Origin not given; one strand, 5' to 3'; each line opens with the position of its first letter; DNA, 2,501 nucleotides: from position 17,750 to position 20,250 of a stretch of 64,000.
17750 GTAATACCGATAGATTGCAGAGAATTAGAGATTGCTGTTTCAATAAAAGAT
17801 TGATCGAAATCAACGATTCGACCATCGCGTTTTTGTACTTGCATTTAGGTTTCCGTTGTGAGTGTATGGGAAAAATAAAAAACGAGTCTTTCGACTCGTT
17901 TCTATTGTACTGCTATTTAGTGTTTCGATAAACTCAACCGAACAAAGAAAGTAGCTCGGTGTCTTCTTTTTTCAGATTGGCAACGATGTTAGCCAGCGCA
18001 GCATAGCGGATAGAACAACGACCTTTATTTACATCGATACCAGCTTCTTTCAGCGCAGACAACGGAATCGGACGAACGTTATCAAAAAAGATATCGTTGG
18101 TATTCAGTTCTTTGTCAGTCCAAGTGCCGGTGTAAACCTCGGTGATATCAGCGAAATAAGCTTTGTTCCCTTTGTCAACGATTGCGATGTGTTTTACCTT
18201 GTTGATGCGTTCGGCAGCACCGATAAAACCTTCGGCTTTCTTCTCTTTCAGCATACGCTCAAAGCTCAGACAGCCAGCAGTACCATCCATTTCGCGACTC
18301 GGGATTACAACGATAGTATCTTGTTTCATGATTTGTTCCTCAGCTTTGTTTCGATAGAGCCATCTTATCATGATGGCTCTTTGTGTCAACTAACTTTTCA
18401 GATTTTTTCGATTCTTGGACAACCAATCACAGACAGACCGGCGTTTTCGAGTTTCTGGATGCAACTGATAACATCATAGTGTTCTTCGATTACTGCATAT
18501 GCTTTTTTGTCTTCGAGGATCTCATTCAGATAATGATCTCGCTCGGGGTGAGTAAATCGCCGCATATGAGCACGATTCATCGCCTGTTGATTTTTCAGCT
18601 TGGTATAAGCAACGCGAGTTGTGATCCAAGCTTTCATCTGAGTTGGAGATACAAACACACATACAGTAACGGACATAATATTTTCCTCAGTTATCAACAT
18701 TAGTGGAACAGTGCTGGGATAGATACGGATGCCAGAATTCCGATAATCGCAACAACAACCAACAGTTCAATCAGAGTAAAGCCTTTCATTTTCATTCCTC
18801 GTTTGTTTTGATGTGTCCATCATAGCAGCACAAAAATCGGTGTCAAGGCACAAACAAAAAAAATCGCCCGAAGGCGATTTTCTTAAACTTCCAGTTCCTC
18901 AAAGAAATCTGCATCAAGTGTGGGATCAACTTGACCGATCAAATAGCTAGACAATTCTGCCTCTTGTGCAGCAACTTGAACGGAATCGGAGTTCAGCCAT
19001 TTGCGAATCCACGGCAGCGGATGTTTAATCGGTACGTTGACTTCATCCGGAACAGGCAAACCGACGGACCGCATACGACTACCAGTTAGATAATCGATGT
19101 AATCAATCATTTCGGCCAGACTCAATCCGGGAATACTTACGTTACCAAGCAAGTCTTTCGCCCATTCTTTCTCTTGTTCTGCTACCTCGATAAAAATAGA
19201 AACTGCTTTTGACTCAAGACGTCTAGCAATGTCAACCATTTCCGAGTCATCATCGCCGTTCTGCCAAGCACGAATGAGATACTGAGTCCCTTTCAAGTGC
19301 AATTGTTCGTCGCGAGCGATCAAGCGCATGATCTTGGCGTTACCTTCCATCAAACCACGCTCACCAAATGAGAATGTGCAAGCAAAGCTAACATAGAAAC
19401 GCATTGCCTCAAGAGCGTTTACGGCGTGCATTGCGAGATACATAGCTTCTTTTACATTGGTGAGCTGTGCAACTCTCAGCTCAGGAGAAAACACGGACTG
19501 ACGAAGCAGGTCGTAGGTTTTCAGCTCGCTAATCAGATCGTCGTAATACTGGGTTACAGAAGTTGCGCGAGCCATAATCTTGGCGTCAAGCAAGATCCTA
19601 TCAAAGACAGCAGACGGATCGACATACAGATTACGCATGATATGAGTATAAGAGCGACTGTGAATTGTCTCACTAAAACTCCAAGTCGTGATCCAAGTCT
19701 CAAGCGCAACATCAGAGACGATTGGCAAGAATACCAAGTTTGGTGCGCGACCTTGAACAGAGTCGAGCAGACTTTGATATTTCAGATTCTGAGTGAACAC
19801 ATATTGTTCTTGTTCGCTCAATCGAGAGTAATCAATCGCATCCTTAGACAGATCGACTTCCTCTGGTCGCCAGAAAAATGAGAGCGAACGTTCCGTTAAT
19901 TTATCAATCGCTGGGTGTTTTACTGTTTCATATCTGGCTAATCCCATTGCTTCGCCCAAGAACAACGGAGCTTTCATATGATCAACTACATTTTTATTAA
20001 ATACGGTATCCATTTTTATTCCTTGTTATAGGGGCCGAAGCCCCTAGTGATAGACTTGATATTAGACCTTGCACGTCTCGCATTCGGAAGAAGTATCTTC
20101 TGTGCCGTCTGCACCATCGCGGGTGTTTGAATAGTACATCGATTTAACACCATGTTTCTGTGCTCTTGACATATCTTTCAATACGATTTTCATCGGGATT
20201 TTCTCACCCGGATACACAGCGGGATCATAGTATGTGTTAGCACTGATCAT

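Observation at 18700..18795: Phage mini-gene encoding a bare type-IV prepilin N-terminus, translationally coupled to the next gene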

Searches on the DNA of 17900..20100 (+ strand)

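Call 5: search_dna_similar(query=window:17900-20100:+, collection=phages, mode=near, max_rows=30)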
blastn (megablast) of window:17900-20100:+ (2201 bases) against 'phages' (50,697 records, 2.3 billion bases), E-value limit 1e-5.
Records with a match: 12; places in all: 12; records where one place covers at least 80% of the query: 2.
Best place of each record, by identity: >=99% 2; 80-90% 10.
By first word of the organism name: Aeromonas 10; Erwinia 2.
By host as written in the record: Aeromonas salmonicida 5; Aeromonas hydrophila 4; Erwinia amylovora DSM17948 2; Aeromonas hydrophila BIOTECH 10089 1.
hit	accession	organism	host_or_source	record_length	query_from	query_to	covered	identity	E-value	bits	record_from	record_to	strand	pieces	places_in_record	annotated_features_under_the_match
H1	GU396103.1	Aeromonas phage PX29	Aeromonas salmonicida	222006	1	2201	100%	100.0%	0e+0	4065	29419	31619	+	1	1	nrdB: NrdB aerobic NDP reductase small subunit | conserved hypothetical protein | hypothetical protein (x2) | nrdA: NrdA ribonucleotide reductase A subunit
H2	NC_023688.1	Aeromonas phage PX29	Aeromonas salmonicida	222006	1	2201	100%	100.0%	0e+0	4065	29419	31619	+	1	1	nrdB: ribonucleoside diphosphate reductase small subunit | hypothetical protein (x3) | nrdA: ribonucleotide reductase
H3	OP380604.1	Aeromonas phage avDM12-TAAL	Aeromonas hydrophila BIOTECH 10089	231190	837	2201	59%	82.6%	0e+0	1141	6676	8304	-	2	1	bnrdF: ribonucleoside-diphosphate reductase subunit beta | hypothetical protein | I4L: ribonucleoside-diphosphate reductase large subunit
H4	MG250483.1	Aeromonas phage Ah1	Aeromonas hydrophila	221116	959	2201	56%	84.1%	0e+0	1195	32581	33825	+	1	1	nrdB: aerobic NDP reductase small subunit | nrdA-A: aerobic NDP reductase large subunit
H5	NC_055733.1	Aeromonas phage Ah1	Aeromonas hydrophila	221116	959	2201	56%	84.1%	0e+0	1195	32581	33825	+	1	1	nrdB: ribonucleoside diphosphate reductase small subunit | nrdA-A: ribonucleotide reductase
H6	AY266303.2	Aeromonas phage Aeh1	Aeromonas hydrophila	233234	834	2146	57%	82.2%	0e+0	1076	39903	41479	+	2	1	nrdB: NrdB aerobic NDP reductase small subunit | hypothetical protein (x2)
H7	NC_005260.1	Aeromonas phage Aeh1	Aeromonas hydrophila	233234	834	2146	57%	82.2%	0e+0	1076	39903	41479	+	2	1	nrdB: ribonucleoside diphosphate reductase small subunit | hypothetical protein (x2)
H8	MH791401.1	Aeromonas phage AsFcp_2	Aeromonas salmonicida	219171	959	2183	56%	83.0%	0e+0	1099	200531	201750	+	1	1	aerobic NDP reductase small subunit | ribonucleotide reductase A subunit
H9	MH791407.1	Aeromonas phage AsFcp_4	Aeromonas salmonicida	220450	959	2183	56%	82.8%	0e+0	1083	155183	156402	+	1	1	aerobic NDP reductase small subunit | ribonucleotide reductase A subunit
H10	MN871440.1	Aeromonas phage AsFcp_1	Aeromonas salmonicida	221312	959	2183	56%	82.8%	0e+0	1083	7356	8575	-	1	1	record has no annotation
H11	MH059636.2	Erwinia phage Cronus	Erwinia amylovora DSM17948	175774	1724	1883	7%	81.0%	1e-25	124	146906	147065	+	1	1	ribonucleotide reductase, small chain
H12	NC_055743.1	Erwinia phage Cronus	Erwinia amylovora DSM17948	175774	1724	1883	7%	81.0%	1e-25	124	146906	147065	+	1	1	ribonucleoside diphosphate reductase small subunit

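Call 6: get_annotated_region(hit=H1, flank=3000)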
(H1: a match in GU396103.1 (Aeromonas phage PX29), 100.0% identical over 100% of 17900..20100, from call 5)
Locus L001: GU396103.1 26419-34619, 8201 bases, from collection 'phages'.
description: Aeromonas phage PX29, complete genome.
organism: Aeromonas phage PX29 (NCBI taxid 926067)
taxonomy: Viruses; Duplodnaviria; Heunggongvirae; Uroviricota; Caudoviricetes; Straboviridae; Angelvirus; Angelvirus px29
host: Aeromonas salmonicida; source: -; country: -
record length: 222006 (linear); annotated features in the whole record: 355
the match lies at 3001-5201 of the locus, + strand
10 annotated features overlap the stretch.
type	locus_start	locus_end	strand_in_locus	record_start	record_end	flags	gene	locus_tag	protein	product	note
CDS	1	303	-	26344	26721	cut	vs.6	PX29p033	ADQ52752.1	Vs.6 conserved hypothetical protein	similar to glycyl radical cofactor GrcA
CDS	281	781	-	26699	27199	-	nrdG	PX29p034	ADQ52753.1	NrdG anaerobic NTP reductase small subunit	-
CDS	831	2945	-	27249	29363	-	nrdD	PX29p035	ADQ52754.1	NrdD anaerobic NTP reductase large subunit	-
CDS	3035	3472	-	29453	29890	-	-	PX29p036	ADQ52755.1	conserved hypothetical protein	-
CDS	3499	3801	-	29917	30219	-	-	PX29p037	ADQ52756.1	hypothetical protein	-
CDS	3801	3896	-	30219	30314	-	-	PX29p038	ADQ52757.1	hypothetical protein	similar to N-terminal part of fimbrial protein (pilin)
CDS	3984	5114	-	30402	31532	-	nrdB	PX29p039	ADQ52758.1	NrdB aerobic NDP reductase small subunit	-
CDS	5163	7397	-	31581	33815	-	nrdA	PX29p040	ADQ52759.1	NrdA ribonucleotide reductase A subunit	-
CDS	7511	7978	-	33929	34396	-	-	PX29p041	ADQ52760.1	conserved hypothetical protein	-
CDS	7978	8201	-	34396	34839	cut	-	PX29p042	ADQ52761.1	conserved hypothetical protein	-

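Call 7: get_annotated_region(hit=H6, flank=3000)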
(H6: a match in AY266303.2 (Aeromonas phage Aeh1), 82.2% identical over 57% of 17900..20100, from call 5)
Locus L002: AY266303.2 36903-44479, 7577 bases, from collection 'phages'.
description: Aeromonas phage Aeh1, complete genome.
organism: Aeromonas phage Aeh1 (NCBI taxid 2880362)
taxonomy: Viruses; Duplodnaviria; Heunggongvirae; Uroviricota; Caudoviricetes; Straboviridae; Cinqassovirus; Cinqassovirus aeh1
host: Aeromonas hydrophila; source: -; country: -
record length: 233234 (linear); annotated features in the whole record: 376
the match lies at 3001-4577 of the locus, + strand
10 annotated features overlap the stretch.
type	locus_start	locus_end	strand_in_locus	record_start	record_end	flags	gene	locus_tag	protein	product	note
CDS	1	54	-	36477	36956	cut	nrdG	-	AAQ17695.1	NrdG anaerobic NTP reductase small subunit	anaerobic ribonucleotide reductase; converts rNTPs to dNTPs; putative; similar to T4 accession AAD42634; T4 gene ...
CDS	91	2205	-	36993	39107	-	nrdD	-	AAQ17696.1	NrdD anaerobic NTP reductase large subunit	anaerobic ribonucleotide reductase; converts rNTPs to dNTPs; putative; similar to T4 accession AAD42633; T4 gene ...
CDS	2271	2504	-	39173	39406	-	-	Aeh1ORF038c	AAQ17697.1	hypothetical protein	predicted by GenMarkS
CDS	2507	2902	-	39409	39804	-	-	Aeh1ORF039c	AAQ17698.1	hypothetical protein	predicted by GenMarkS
CDS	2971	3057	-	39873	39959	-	-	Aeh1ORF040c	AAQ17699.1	hypothetical protein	putative;similar to N-terminal sequence of bacterial secretion protein pilin; predicted by GenMarkS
CDS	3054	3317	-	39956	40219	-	-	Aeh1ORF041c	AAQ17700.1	hypothetical protein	predicted by GenMarkS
CDS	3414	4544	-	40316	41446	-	nrdB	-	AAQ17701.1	NrdB aerobic NDP reductase small subunit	putative; similar to T4 accession AAD42624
CDS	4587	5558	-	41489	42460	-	nrdA-B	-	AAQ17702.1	NrdA-B aerobic NDP reductase large subunit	putative; similar to T4 accession AAD42621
CDS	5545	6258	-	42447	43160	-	mobE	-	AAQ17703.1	MobE homing endonuclease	DNA endonuclease; H-N-H family; relative of mobile endonucleases of filamentous fungi; putative; similar to T4 ...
CDS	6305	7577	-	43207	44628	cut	nrdA-A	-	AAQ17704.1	NrdA-A aerobic NDP reductase large subunit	putative; similar to T4 accession AAD42621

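Call 8: get_annotated_region(hit=H3, flank=3000)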
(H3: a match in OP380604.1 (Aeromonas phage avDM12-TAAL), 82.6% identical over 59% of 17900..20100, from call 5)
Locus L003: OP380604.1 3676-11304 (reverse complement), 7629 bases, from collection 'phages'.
description: Aeromonas phage avDM12-TAAL, complete genome.
organism: Aeromonas phage avDM12-TAAL (NCBI taxid 3101605)
taxonomy: Viruses; Duplodnaviria; Heunggongvirae; Uroviricota; Caudoviricetes; Straboviridae; Chrysonvirus
host: Aeromonas hydrophila BIOTECH 10089; source: ake; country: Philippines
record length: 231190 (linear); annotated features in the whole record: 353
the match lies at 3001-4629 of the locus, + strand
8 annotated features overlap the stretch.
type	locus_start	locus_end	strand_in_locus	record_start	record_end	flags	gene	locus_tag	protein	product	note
CDS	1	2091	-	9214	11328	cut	NRDD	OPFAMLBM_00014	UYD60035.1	anaerobic ribonucleoside-triphosphate reductase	-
CDS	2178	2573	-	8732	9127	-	-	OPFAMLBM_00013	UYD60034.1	hypothetical protein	-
CDS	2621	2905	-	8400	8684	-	-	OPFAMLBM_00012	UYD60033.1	hypothetical protein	-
CDS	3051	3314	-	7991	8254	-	-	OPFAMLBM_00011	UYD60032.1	hypothetical protein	-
CDS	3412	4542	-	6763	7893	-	bnrdF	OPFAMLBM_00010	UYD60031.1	ribonucleoside-diphosphate reductase subunit beta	-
CDS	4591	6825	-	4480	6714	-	I4L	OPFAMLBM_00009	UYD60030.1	ribonucleoside-diphosphate reductase large subunit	-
CDS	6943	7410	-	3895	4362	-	-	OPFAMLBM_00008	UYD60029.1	hypothetical protein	-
CDS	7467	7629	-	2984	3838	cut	-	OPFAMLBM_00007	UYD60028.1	hypothetical protein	-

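Call 60: search_dna_similar(query=L097:1-10102:+, collection=phages, mode=near, max_rows=10)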
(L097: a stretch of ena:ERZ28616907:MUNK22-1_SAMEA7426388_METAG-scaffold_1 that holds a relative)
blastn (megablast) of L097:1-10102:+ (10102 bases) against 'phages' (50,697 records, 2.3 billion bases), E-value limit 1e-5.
No match.

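Call 70: search_rna_families(source=window, start=18300, end=18950, threshold=evalue, max_evalue=1)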
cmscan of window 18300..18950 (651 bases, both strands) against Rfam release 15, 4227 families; matches with E-value up to 1: 5.
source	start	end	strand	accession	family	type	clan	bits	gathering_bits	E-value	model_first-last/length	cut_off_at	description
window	18837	18880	+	RF02084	STnc130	Gene; sRNA;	-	27.6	55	0.056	85-126/135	no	Enterobacteria sRNA STnc130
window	18356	18416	-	RF02844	RefA9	Gene; antisense;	-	22.9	49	0.45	1-64/64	no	Enterococcus sRNA A9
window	18799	18881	+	RF02236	asX2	Gene; sRNA;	-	21.7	70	0.082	1-87/87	no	Xanthomonas sRNA asX2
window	18854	18911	-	RF00106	RNAI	Gene; antisense;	-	18.5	47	0.65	1-102/102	no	RNAI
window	18857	18886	-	RF02610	BSR0709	Gene; sRNA;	-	12.4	382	0.58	283-312/318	no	Brucella sRNA 0709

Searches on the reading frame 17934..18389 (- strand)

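Call 35: search_protein_families(library=pfam, proteins=[window:17934-18389:-], max_evalue=1)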
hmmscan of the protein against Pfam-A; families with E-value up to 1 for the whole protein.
window:17934-18389:- (151 aa): 0 families

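Call 36: search_protein_families(library=ncbifam, proteins=[window:17934-18389:-], max_evalue=1)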
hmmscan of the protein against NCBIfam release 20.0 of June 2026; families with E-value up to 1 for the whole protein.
window:17934-18389:- (151 aa): 3 families
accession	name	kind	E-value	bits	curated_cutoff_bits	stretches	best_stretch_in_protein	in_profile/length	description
NF007086.0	PRK09539.1-3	equivalog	0.0048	17.6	101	1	15-79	17-82/92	tRNA-splicing endonuclease subunit beta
NF011913.0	PRK15386.1-1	exception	0.072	11.7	934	1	6-23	400-417/453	type III secretion system effector EspK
NF011916.0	PRK15386.1-5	equivalog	0.11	11.1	977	1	6-23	400-417/454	EspK/GogB family type III secretion system effector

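Call 51: search_protein_families(library=phrogs, proteins=[window:17934-18371:-], max_evalue=0.01)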
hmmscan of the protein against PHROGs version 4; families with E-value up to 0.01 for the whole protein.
window:17934-18371:- (145 aa): 1 family
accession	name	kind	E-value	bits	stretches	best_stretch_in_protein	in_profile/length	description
phrog_23814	-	unknown function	6.5e-80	266.8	1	15-145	1-131/131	-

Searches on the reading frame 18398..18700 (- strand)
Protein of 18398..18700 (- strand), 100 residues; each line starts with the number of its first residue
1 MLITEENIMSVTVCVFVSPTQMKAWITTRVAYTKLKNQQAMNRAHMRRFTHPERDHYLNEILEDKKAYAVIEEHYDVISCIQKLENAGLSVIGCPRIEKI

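Call 35: search_protein_families(library=pfam, proteins=[window:18398-18700:-], max_evalue=1)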
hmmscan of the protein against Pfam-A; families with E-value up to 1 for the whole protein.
window:18398-18700:- (100 aa): 1 family
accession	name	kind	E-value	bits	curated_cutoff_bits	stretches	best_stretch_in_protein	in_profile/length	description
PF17334.7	CsgA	-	0.1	13.8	25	1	29-75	23-69/83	Minor curli fiber component A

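Call 36: search_protein_families(library=ncbifam, proteins=[window:18398-18700:-], max_evalue=1)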
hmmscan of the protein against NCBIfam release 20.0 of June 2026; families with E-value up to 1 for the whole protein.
window:18398-18700:- (100 aa): 0 families

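Call 51: search_protein_families(library=phrogs, proteins=[window:18398-18676:-], max_evalue=0.01)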
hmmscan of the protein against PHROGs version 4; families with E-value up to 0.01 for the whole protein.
window:18398-18676:- (92 aa): 1 family
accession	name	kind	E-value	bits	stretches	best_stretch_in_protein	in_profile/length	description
phrog_31756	-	unknown function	6.2e-55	184.8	1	1-92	9-101/101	-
